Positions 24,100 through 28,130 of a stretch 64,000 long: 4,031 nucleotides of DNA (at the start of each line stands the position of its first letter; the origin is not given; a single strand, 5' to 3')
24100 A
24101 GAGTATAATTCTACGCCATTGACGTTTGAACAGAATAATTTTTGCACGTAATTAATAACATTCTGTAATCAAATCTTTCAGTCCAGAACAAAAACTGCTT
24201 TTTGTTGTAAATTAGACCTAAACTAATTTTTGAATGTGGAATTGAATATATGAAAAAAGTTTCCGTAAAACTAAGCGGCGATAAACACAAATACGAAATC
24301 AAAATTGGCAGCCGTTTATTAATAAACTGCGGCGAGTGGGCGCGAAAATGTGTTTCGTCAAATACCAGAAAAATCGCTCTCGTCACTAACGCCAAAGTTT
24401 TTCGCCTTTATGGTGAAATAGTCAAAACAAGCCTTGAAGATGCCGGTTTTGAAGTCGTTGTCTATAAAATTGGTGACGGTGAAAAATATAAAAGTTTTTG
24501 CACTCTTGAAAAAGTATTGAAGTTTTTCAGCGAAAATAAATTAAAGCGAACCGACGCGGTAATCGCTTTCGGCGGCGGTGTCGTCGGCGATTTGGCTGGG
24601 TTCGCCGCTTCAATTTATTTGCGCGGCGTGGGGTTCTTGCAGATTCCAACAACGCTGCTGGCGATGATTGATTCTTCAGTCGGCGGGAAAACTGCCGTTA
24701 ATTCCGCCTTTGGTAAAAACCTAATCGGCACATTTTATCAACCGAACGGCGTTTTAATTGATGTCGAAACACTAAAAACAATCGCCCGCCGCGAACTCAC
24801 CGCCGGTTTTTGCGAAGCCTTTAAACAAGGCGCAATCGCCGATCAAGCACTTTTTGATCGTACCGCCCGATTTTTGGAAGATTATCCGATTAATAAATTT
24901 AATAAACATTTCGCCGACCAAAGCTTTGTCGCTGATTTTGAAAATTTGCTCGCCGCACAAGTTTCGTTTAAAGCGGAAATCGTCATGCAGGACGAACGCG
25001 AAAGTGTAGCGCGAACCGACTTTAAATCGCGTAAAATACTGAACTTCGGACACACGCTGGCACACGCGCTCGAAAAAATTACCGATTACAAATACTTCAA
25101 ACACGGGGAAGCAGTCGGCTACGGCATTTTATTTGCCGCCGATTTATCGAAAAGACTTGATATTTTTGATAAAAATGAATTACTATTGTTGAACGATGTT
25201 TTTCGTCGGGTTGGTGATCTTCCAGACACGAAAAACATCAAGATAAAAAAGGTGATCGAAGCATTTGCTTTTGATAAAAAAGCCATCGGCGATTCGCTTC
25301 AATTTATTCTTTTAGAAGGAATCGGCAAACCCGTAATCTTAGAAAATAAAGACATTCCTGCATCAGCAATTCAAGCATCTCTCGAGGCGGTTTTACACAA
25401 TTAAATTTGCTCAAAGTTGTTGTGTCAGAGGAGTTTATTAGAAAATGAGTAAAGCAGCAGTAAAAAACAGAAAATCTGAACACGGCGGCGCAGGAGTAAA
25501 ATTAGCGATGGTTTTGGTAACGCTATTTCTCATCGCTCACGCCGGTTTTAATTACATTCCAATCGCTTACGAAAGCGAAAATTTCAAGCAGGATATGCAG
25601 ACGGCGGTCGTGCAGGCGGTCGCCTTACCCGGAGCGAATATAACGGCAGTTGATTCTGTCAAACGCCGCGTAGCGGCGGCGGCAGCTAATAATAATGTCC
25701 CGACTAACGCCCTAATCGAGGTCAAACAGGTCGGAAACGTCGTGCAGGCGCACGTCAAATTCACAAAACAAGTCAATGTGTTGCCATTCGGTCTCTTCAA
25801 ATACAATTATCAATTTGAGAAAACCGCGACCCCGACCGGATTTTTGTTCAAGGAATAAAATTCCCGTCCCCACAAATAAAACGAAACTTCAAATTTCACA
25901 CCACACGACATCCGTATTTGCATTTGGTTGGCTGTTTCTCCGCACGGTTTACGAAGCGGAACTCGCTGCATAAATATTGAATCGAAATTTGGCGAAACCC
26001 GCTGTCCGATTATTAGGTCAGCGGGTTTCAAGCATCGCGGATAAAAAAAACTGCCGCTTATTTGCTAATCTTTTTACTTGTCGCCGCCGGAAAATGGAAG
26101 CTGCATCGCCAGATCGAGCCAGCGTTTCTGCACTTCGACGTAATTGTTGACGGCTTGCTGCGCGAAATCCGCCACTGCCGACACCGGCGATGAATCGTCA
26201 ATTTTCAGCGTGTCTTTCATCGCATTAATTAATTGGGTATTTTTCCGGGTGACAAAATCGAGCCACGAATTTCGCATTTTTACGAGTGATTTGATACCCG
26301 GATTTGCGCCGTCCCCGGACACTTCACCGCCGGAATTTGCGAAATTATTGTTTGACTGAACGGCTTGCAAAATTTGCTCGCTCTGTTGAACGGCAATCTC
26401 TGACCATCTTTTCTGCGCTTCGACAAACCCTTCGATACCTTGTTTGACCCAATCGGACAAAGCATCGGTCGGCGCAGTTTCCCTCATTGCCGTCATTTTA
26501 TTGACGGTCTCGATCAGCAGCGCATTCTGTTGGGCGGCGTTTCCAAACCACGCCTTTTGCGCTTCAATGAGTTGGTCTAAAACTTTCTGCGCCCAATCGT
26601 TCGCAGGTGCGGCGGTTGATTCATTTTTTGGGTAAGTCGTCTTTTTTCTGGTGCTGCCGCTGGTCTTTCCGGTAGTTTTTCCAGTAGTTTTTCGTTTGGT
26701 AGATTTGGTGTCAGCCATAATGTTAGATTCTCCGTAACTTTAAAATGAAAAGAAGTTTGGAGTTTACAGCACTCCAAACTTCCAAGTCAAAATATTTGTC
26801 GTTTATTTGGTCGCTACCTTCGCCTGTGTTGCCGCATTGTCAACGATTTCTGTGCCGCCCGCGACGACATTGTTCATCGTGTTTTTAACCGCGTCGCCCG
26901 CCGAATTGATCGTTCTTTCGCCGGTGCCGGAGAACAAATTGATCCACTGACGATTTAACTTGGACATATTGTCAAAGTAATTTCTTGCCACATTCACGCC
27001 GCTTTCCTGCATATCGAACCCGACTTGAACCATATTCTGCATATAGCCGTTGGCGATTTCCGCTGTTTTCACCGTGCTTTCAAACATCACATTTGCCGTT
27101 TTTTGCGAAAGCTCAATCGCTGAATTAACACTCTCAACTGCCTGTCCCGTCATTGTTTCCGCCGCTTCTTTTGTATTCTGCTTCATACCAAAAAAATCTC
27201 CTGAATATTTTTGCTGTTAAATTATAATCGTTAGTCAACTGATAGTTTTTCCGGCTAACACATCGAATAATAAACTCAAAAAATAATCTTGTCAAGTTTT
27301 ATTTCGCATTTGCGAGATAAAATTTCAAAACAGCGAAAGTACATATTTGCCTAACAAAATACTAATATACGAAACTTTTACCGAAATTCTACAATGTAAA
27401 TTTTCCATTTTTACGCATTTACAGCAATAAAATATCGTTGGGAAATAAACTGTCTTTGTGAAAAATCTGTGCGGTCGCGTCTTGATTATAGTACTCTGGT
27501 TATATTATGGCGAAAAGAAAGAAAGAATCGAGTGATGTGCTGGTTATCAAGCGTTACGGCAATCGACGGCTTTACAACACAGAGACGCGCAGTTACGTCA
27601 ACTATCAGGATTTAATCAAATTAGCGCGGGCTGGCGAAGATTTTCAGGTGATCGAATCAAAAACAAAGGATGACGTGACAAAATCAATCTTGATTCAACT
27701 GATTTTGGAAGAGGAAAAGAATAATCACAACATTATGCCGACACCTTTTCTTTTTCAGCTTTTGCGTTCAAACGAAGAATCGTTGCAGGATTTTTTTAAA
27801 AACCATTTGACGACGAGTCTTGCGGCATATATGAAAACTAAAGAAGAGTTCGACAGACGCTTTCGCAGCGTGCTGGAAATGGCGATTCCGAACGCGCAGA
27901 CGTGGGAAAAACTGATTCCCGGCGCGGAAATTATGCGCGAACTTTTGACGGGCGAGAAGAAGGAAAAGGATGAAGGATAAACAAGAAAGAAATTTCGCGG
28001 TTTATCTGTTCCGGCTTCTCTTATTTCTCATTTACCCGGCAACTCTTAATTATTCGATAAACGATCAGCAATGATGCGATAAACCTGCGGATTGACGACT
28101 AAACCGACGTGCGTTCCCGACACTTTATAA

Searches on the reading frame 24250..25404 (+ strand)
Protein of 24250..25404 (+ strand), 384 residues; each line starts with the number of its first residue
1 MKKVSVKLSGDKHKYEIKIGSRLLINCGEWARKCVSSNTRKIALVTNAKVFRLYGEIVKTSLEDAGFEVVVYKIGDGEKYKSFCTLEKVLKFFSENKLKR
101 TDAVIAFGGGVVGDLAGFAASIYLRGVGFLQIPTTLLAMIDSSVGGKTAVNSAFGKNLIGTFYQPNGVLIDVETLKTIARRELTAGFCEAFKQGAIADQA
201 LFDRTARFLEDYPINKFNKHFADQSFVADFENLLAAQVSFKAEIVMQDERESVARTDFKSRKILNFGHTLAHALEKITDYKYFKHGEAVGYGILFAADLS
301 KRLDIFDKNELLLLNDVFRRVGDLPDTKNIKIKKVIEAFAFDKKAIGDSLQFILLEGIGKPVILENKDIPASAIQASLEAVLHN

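Call 24: search_protein_families(library=pfam, proteins=[window:24250-25404:+], max_evalue=0.001)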
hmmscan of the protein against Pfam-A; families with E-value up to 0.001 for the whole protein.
window:24250-25404:+ (384 aa): 4 families
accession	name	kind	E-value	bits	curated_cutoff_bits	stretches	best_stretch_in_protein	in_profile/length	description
PF01761.26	DHQ_synthase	-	7.2e-46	155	24.2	1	73-184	3-114/115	3-dehydroquinate synthase N-terminal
PF24621.2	DHQS_C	-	2.2e-28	99.5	27.6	1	186-345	1-144/144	3-dehydroquinate synthase C-terminal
PF13685.12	Fe-ADH_2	-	8.8e-10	39.2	28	1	34-174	14-144/149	Iron-containing alcohol dehydrogenase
PF00465.25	Fe-ADH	-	1.2e-06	28.7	31.3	1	34-124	17-104/168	Iron-containing alcohol dehydrogenase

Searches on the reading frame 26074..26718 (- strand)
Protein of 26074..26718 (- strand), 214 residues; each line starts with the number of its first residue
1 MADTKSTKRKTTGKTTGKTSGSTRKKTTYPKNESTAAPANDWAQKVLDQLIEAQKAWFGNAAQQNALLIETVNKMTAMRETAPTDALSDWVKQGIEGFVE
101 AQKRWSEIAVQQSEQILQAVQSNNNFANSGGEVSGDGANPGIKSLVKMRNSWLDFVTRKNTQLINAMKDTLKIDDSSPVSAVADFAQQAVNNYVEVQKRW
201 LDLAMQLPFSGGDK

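Call 3: search_protein_families(library=pfam, proteins=[window:26074-26718:-])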
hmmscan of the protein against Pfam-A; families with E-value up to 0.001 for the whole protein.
window:26074-26718:- (214 aa): 0 families

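Call 22: search_protein_families(library=ncbifam, proteins=[window:26074-26718:-], max_evalue=0.01)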
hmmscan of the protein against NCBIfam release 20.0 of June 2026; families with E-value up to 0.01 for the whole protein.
window:26074-26718:- (214 aa): 1 family
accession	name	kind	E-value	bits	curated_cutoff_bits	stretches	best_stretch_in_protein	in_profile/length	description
NF035935.1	ESAT6_3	subfamily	0.00072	19.7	100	0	67-122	19-74/98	pore-forming ESAT-6 family protein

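Call 51: search_protein_families(library=pfam, proteins=[window:26074-26718:-], max_evalue=5)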
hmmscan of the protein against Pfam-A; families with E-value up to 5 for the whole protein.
window:26074-26718:- (214 aa): 2 families
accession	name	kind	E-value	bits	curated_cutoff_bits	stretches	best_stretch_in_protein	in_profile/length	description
PF24693.1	DUF7660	-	0.22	12.1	27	0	36-59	17-40/73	Family of unknown function (DUF7660)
PF09361.15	Phasin_2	-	0.51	11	24.9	0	40-76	4-40/100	Phasin protein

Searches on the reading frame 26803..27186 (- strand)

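Call 3: search_protein_families(library=pfam, proteins=[window:26803-27186:-])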
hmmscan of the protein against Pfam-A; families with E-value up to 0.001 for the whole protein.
window:26803-27186:- (127 aa): 0 families

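Call 22: search_protein_families(library=ncbifam, proteins=[window:26803-27186:-], max_evalue=0.01)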
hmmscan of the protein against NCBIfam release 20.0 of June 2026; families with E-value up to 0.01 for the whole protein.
window:26803-27186:- (127 aa): 1 family
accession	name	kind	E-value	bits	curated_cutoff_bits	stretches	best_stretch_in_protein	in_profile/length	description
NF010470.0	PRK13895.1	subfamily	0.00079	19.1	139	0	67-118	48-99/144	conjugal transfer protein TraM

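Call 51: search_protein_families(library=pfam, proteins=[window:26803-27186:-], max_evalue=5)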
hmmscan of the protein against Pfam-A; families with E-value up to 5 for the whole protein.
window:26803-27186:- (127 aa): 2 families
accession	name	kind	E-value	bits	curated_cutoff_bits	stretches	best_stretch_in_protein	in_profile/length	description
PF11657.13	Activator-TraM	-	0.035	14.5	24.4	1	69-119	49-99/142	Transcriptional activator TraM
PF04501.17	Baculo_VP39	-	0.057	13.4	25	1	25-93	9-76/244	Baculovirus major capsid protein VP39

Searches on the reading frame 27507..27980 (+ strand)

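Call 3: search_protein_families(library=pfam, proteins=[window:27507-27980:+])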
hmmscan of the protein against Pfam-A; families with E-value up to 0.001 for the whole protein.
window:27507-27980:+ (157 aa): 1 family
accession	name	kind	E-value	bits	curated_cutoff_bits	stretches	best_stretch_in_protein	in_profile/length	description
PF07879.16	PHB_acc_N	-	2.5e-23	82.3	25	1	13-72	1-60/61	PHB/PHA accumulation regulator DNA-binding domain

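Call 22: search_protein_families(library=ncbifam, proteins=[window:27507-27980:+], max_evalue=0.01)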
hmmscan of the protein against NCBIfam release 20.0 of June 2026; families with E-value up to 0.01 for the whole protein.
window:27507-27980:+ (157 aa): 2 families
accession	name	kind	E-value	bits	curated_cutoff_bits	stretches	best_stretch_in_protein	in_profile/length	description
TIGR01848.1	PHA_reg_PhaR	equivalog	1.1e-30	106.2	109.45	1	13-115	2-104/107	polyhydroxyalkanoate synthesis repressor PhaR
NF005175.0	PRK06654.1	equivalog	0.0027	17.4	218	1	12-124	57-164/181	flagellar basal body-associated protein FliL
